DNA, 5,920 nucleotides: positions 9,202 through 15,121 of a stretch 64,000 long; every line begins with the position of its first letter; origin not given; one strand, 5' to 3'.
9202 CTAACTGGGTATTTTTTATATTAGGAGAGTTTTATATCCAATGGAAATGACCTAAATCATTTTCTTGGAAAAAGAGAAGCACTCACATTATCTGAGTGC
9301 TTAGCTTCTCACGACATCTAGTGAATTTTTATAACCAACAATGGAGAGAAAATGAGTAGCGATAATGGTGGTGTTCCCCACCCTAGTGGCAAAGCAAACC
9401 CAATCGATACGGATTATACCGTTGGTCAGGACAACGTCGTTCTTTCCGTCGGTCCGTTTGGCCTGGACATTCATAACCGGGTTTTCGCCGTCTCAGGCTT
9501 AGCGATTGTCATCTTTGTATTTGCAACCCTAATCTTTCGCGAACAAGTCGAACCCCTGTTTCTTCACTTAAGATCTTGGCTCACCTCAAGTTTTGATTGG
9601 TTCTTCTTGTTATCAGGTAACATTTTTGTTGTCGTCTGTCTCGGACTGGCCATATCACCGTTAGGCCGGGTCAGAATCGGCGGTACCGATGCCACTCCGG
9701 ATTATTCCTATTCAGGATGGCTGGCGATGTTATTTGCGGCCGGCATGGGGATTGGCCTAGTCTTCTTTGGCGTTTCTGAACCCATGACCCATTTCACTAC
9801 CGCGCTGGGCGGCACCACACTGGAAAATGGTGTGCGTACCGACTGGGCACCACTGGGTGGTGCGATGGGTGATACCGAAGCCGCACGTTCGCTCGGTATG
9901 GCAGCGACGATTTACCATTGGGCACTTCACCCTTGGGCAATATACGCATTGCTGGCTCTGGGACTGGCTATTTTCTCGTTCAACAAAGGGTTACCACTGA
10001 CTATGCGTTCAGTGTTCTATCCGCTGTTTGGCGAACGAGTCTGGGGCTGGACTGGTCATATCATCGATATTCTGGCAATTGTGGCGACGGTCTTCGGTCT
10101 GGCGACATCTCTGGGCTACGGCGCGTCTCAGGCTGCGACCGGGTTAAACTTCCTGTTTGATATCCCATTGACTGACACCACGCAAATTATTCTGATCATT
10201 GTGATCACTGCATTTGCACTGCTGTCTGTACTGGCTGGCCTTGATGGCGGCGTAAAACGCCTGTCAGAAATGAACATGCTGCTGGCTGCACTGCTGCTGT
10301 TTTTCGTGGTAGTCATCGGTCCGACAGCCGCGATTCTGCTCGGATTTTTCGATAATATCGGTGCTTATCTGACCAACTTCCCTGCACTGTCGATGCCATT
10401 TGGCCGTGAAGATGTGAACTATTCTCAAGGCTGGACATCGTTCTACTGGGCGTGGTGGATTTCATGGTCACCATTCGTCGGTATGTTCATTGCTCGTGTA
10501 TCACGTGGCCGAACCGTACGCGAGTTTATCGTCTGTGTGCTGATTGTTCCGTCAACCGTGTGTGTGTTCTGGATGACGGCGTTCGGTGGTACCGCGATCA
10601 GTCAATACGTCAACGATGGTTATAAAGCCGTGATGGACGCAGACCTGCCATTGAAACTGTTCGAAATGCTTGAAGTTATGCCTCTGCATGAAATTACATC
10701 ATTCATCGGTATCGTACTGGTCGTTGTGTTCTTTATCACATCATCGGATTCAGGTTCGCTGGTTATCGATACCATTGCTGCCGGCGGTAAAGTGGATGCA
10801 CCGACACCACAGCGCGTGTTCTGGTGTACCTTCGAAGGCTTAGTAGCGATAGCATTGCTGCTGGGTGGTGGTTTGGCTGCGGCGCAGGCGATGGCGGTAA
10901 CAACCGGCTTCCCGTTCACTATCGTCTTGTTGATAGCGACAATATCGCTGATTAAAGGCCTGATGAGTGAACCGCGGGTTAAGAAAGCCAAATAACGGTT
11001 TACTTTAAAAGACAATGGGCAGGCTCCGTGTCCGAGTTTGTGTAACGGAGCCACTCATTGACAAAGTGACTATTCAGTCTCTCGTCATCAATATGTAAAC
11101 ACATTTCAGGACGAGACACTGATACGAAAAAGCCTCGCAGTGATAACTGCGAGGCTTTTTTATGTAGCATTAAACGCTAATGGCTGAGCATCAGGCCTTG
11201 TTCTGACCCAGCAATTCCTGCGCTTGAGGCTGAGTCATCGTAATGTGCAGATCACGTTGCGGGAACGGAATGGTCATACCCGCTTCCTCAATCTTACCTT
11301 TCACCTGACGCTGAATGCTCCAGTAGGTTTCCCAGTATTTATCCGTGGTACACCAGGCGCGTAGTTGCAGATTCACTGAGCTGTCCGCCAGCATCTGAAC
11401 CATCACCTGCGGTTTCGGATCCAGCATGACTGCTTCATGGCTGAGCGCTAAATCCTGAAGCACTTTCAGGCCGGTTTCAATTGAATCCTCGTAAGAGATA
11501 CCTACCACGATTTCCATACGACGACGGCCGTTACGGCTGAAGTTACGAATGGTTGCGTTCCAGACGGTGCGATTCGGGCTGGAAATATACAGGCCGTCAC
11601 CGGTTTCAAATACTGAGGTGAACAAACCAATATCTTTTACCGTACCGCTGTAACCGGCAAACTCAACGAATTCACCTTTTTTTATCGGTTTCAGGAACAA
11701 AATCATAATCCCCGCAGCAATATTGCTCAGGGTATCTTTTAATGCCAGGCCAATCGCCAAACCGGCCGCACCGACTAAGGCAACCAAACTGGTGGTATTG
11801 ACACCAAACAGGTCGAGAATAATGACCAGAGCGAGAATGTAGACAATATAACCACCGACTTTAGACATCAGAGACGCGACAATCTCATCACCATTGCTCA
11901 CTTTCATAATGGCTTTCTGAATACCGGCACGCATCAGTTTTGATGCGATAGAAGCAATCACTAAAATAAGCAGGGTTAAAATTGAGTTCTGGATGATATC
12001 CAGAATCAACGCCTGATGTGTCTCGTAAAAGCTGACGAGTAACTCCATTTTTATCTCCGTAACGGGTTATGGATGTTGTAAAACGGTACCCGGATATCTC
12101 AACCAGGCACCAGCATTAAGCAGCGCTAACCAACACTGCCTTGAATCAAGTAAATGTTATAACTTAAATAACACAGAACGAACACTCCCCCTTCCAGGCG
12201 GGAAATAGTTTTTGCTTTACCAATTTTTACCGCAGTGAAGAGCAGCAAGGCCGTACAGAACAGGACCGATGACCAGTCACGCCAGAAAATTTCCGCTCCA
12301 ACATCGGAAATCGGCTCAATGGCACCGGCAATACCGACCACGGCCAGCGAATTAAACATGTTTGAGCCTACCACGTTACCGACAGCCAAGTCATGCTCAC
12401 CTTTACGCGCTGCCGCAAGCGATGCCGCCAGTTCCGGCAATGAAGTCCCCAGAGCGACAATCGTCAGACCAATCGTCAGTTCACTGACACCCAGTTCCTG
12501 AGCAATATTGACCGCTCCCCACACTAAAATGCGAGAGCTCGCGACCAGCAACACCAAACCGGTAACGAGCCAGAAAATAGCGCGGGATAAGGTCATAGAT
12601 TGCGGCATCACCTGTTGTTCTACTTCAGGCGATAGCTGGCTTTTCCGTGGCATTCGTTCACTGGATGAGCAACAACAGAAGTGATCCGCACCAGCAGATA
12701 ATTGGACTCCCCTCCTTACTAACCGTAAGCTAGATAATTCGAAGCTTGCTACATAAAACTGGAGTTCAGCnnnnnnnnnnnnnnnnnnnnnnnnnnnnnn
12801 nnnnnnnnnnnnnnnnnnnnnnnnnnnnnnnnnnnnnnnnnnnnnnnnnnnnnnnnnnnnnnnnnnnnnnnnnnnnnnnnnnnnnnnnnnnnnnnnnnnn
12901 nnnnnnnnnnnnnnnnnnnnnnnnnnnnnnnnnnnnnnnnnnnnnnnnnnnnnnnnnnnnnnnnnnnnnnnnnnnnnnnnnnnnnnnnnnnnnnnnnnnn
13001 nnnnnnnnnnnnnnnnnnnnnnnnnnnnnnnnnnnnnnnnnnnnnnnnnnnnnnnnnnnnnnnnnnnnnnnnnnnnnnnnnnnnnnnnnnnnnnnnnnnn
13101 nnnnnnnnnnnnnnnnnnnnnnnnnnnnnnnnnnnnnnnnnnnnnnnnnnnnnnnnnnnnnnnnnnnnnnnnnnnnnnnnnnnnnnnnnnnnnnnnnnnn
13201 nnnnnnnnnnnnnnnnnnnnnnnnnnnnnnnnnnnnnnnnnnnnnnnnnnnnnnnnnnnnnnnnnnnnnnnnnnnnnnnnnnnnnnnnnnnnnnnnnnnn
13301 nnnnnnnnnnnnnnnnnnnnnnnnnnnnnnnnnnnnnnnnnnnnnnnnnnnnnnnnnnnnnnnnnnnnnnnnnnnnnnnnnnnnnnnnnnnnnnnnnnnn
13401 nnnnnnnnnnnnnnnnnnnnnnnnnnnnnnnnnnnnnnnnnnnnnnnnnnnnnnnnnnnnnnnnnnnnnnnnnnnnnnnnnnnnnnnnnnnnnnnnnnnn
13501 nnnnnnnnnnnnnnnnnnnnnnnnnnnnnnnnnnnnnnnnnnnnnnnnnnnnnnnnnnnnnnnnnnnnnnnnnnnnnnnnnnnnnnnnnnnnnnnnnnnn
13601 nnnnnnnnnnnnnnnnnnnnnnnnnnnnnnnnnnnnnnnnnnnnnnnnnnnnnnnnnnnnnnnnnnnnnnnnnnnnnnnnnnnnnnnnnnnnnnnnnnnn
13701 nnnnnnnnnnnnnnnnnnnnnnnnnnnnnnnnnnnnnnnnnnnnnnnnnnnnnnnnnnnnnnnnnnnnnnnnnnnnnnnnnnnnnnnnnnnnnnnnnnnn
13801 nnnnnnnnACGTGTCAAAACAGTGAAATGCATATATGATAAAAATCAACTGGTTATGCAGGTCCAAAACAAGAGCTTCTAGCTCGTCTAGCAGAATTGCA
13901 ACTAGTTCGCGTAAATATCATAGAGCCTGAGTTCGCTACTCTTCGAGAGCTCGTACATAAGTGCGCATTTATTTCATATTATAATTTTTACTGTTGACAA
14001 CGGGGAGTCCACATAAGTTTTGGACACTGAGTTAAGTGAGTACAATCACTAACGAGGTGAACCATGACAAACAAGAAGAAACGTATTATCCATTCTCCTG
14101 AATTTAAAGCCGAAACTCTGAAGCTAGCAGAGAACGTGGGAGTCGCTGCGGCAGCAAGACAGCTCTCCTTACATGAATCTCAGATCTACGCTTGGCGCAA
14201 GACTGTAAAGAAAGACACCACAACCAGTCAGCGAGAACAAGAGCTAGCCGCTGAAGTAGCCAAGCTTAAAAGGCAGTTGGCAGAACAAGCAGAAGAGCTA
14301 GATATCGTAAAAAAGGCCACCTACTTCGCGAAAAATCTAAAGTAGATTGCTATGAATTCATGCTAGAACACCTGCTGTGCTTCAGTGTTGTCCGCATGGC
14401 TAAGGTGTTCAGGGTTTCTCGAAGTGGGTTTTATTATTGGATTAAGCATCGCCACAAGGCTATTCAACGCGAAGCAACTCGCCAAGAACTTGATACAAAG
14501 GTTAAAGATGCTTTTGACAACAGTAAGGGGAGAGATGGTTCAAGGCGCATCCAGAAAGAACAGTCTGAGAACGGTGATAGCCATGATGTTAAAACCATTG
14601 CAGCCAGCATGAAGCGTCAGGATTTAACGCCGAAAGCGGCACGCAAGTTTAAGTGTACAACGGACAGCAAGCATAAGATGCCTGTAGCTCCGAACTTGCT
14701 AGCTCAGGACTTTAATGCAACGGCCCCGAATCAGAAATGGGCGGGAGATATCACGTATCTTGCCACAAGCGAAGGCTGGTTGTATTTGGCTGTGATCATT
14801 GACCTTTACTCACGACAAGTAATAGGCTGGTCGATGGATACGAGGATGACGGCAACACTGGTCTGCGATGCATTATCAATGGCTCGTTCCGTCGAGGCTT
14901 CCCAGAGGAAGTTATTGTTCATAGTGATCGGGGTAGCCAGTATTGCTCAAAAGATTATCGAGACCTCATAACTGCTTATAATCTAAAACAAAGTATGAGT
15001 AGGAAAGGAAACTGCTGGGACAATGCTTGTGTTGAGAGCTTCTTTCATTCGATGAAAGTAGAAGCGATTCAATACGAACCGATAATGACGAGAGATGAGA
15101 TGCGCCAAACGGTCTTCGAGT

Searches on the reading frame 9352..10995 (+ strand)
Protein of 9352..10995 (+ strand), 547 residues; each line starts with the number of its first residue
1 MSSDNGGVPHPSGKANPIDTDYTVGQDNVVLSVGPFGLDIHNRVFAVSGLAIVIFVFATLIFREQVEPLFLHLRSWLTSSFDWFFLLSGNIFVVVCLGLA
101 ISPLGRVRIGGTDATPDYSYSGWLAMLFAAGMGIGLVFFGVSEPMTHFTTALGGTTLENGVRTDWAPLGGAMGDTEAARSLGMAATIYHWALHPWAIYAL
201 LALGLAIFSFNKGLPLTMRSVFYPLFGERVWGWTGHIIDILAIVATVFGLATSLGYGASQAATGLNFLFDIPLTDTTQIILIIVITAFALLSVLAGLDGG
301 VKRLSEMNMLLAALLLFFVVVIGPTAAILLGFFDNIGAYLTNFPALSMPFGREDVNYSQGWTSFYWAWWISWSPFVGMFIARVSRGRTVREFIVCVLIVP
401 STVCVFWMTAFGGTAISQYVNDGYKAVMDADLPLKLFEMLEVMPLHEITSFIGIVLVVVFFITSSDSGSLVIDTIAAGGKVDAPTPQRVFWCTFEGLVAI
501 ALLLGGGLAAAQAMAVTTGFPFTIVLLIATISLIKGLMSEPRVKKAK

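Call 8: search_protein_families(library=pfam, proteins=[window:9352-10995:+], max_evalue=0.001)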
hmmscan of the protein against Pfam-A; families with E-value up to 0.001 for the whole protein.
window:9352-10995:+ (547 aa): 1 family
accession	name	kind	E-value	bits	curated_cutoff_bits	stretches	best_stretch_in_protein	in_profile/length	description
PF02028.23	BCCT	-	2.3e-174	580.9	27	1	44-539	1-484/485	BCCT, betaine/carnitine/choline family transporter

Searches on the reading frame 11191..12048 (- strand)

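Call 8: search_protein_families(library=pfam, proteins=[window:11191-12048:-], max_evalue=0.001)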
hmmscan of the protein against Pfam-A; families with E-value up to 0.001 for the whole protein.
window:11191-12048:- (285 aa): 3 families
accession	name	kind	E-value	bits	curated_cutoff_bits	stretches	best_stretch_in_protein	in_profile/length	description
PF00924.24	MS_channel_2nd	-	2e-17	63.5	20.2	1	105-172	1-68/68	Mechanosensitive ion channel, beta-domain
PF21082.3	MS_channel_3rd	-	5.9e-14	52.7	21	1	179-257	2-85/88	Mechanosensitive ion channel MscS, C-terminal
PF21088.3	MS_channel_1st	-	7e-10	39.1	23.1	1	67-104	5-42/42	Mechanosensitive ion channel, transmembrane helices 2/3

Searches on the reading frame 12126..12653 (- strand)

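Call 8: search_protein_families(library=pfam, proteins=[window:12126-12653:-], max_evalue=0.001)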
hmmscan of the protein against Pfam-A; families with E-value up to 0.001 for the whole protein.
window:12126-12653:- (175 aa): 1 family
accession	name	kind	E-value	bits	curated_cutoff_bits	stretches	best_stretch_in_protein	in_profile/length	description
PF01699.29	Na_Ca_ex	-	4.1e-35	121.4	24.9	1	25-170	2-150/151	Sodium/calcium exchanger protein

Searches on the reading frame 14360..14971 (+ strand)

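Call 8: search_protein_families(library=pfam, proteins=[window:14360-14971:+], max_evalue=0.001)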
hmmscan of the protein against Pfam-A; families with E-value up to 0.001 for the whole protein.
window:14360-14971:+ (203 aa): 2 families
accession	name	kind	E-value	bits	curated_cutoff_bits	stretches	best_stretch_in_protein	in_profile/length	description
PF00665.32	rve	-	4e-17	62.8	32.6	1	121-175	2-58/102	Integrase core domain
PF13276.12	HTH_21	-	2.9e-05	24.6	28.1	1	41-97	3-60/60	HTH-like domain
